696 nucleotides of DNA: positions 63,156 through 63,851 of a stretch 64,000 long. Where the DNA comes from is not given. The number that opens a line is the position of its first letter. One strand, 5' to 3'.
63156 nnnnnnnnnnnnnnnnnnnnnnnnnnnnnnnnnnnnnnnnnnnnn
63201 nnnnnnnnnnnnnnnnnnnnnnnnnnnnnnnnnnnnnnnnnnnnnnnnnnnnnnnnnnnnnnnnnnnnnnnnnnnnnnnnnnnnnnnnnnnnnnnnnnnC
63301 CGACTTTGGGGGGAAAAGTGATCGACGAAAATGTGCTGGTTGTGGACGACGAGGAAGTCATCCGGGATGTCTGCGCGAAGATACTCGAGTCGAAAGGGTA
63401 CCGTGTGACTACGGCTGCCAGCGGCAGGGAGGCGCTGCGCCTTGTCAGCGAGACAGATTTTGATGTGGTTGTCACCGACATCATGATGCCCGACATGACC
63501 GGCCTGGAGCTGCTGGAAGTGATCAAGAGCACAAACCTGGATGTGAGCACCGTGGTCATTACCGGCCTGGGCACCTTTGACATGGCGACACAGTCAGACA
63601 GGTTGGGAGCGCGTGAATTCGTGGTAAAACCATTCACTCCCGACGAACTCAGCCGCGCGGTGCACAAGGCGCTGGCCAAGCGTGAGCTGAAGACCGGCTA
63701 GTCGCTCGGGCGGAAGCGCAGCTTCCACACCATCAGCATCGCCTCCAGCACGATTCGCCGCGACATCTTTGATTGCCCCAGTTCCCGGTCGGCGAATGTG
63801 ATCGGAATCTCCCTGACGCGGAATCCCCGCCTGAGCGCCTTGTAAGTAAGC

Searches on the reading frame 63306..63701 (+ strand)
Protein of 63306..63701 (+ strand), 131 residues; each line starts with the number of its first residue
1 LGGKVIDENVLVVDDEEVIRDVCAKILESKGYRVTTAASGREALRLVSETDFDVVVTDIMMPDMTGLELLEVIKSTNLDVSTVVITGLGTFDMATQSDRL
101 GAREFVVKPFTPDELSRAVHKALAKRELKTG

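Call 25: search_protein_families(library=pfam, max_evalue=0.00001, proteins=[window:63306-63701:+])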
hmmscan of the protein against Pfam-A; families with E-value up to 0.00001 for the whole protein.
window:63306-63701:+ (131 aa): 1 family
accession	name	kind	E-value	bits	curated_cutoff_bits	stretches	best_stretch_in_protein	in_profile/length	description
PF00072.30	Response_reg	-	3.3e-30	105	30.2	1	10-119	1-110/111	Response regulator receiver domain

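Call 40: find_encoding_contigs(protein=window:63306-63701:+, flank=10000, max_places=4)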
Protein window:63306-63701:+ (131 aa): no gene with exactly this product is on record in the collection.
